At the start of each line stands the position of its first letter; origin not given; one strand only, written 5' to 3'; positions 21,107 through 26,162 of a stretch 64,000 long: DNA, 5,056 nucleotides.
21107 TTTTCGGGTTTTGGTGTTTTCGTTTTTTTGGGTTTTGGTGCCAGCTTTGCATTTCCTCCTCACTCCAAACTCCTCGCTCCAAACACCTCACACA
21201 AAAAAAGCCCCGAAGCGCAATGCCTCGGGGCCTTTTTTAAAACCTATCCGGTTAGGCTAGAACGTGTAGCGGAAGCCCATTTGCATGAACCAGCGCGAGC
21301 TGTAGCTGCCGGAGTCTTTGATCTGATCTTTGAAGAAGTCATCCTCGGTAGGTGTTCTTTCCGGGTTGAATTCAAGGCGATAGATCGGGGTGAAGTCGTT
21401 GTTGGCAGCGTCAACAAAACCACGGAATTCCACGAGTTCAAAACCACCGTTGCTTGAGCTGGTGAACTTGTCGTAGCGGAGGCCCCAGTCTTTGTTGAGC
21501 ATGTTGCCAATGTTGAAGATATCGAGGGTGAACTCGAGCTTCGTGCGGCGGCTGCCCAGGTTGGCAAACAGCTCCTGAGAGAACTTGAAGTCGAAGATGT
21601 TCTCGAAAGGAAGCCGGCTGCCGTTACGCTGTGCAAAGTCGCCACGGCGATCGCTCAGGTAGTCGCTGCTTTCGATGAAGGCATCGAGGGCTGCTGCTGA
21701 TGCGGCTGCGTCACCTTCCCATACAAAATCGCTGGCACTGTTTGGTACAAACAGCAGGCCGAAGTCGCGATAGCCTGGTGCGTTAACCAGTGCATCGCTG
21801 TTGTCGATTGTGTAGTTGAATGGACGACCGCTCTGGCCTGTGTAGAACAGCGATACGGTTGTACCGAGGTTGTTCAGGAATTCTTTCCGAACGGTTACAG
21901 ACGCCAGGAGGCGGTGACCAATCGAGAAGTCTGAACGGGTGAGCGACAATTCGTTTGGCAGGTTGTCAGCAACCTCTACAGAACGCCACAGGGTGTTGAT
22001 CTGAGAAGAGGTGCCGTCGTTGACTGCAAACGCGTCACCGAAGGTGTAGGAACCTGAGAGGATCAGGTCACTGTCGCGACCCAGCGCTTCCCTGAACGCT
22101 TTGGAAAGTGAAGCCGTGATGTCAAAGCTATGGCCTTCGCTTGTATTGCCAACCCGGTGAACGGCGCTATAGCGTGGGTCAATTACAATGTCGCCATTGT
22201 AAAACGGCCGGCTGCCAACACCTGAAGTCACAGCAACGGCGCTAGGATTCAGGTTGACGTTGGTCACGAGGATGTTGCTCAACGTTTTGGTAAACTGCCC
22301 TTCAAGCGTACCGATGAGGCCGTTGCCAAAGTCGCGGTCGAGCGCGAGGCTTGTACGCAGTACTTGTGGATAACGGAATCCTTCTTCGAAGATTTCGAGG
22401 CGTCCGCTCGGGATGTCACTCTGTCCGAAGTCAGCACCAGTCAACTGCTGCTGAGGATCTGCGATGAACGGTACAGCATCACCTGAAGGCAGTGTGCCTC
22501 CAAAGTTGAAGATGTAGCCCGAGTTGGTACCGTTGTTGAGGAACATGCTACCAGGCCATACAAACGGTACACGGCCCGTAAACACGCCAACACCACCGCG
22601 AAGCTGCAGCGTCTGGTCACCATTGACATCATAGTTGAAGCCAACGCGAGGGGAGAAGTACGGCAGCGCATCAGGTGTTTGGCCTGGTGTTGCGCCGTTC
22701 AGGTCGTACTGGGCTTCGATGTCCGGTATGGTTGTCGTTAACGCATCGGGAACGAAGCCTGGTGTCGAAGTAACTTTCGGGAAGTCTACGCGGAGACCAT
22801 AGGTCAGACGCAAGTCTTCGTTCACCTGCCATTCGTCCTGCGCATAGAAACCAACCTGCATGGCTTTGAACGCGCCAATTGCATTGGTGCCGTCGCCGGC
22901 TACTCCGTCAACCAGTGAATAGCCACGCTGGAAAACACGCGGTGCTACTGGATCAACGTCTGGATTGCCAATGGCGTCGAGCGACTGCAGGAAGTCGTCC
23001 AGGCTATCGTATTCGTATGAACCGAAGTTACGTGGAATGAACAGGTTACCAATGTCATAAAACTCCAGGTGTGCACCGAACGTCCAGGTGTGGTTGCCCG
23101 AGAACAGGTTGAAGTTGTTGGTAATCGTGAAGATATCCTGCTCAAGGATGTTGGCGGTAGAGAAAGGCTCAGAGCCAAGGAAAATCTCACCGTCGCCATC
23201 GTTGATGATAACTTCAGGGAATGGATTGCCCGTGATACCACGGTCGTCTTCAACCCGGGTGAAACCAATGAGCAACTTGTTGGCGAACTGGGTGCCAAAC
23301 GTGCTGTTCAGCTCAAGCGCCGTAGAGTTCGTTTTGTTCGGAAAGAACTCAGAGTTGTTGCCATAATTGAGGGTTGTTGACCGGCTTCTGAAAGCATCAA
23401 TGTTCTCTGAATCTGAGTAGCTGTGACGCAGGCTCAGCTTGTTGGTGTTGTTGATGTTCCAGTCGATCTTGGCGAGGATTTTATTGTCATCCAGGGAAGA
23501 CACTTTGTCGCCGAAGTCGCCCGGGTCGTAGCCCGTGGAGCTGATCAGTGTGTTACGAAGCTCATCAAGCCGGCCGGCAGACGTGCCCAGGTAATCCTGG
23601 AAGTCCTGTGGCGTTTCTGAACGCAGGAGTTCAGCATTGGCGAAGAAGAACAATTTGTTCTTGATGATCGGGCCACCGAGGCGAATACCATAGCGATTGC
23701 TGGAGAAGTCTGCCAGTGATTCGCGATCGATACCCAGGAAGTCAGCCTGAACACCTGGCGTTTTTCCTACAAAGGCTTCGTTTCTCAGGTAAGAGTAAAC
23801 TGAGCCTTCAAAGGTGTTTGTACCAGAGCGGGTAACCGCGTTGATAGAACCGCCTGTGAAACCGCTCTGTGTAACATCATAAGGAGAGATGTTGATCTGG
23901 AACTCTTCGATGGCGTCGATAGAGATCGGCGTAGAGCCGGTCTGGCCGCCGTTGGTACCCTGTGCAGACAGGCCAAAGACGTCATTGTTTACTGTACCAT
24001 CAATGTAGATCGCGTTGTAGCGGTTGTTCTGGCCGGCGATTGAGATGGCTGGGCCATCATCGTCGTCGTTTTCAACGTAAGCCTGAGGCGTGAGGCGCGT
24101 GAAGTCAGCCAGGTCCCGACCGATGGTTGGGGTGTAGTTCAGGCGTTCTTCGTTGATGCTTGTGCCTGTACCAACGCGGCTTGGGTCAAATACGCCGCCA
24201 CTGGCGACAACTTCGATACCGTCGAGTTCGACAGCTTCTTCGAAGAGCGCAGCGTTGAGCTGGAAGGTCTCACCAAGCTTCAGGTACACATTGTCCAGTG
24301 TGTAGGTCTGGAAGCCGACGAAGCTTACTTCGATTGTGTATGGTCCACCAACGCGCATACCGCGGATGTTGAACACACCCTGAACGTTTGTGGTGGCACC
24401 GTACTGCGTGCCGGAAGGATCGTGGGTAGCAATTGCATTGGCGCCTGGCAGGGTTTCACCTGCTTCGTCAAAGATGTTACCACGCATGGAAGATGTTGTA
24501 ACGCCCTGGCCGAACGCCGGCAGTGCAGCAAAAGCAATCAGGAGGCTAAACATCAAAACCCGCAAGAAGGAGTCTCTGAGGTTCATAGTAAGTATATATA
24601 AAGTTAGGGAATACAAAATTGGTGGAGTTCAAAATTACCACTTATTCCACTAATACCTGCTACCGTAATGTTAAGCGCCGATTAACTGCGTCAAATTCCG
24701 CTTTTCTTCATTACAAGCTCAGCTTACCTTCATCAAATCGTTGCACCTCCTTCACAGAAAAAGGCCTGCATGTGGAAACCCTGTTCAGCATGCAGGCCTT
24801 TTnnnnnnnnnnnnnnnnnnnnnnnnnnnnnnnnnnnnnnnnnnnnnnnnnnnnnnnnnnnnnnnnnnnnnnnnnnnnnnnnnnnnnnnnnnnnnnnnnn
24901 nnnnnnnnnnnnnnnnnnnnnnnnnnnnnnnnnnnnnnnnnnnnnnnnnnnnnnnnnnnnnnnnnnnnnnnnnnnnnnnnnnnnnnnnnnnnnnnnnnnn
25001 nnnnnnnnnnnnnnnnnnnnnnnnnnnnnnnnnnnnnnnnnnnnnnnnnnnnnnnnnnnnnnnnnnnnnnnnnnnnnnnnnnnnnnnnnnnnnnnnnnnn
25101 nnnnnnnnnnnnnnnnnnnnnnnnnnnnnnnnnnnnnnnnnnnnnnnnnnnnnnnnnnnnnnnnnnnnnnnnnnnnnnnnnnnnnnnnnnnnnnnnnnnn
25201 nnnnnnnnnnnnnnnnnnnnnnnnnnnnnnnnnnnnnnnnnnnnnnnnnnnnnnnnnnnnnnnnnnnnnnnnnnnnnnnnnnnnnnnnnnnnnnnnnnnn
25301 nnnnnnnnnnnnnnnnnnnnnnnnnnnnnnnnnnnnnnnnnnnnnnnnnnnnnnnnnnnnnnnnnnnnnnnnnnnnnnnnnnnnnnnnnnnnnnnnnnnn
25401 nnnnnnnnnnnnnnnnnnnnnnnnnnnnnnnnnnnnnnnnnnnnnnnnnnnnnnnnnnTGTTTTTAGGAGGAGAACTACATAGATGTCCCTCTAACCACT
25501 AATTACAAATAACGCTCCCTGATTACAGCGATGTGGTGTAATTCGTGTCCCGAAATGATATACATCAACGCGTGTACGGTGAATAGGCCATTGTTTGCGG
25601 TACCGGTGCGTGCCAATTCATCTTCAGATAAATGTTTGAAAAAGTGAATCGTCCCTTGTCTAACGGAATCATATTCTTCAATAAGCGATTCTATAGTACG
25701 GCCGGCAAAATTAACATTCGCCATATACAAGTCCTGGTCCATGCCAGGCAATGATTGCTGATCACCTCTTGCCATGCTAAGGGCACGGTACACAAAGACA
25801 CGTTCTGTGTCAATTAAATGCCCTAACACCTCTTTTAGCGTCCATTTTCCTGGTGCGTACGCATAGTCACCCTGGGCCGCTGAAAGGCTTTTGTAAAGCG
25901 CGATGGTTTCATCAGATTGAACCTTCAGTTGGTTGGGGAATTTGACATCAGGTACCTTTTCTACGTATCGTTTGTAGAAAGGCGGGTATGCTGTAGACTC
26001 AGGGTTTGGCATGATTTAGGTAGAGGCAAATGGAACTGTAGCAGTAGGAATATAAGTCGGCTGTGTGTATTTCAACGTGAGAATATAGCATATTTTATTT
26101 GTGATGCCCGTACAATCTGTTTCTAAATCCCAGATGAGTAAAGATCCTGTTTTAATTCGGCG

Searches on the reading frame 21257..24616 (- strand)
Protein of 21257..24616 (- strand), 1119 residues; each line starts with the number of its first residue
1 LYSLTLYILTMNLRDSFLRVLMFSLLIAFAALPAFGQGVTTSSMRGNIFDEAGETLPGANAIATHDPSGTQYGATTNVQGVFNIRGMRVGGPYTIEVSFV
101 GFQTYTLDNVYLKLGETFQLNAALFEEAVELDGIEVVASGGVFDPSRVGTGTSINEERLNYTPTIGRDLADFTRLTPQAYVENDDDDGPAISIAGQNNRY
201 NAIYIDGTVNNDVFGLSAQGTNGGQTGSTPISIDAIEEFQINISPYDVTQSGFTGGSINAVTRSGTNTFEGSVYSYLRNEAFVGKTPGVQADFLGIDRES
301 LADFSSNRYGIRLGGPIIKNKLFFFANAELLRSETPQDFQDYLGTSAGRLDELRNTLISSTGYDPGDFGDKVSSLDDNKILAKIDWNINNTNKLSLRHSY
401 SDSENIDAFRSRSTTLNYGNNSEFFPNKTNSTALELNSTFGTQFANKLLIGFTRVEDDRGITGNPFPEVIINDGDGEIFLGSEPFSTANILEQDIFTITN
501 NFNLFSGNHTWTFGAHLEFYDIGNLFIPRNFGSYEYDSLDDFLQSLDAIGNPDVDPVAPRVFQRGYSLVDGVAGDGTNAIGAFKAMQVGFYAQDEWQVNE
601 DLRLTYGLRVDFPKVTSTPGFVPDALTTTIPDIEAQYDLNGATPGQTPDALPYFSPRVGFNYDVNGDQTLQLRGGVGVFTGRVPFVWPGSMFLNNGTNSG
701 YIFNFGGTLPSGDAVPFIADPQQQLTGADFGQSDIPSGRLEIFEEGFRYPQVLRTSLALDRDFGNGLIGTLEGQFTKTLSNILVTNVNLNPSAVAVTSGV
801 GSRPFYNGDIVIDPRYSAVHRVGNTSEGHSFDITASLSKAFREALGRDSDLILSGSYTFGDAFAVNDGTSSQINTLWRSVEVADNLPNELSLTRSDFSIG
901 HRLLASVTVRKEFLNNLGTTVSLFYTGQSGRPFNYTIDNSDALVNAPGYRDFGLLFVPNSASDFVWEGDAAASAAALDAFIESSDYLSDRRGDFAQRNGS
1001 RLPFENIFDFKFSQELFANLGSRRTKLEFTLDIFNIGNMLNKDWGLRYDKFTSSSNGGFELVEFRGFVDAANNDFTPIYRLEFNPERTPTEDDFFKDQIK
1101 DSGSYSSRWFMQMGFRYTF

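Call 4: search_protein_families(library=pfam, proteins=[window:21257-24616:-])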
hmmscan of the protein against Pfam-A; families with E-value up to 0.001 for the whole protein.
window:21257-24616:- (1119 aa): 3 families
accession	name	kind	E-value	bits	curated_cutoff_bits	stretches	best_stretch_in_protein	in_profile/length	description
PF25183.1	OMP_b-brl_4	-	7.8e-57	193.7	30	2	374-1041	151-810/838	Outer membrane beta barrel domain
PF13620.12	CarboxypepD_reg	-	6.2e-16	59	32.3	1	44-124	2-81/82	Carboxypeptidase regulatory-like domain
PF13715.12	CarbopepD_reg_2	-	9.7e-10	38.8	32.2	1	45-134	2-86/88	CarboxypepD_reg-like domain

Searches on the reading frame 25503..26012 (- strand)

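Call 4: search_protein_families(library=pfam, proteins=[window:25503-26012:-])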
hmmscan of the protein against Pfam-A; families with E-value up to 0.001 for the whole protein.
window:25503-26012:- (169 aa): 2 families
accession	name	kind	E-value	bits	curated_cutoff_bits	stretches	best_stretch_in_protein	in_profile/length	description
PF12867.12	DinB_2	-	5.9e-23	82.1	24.8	1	28-164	1-128/128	DinB superfamily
PF04978.18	MST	-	0.00016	22.6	27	1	35-167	12-146/149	Mycothiol-S-transferase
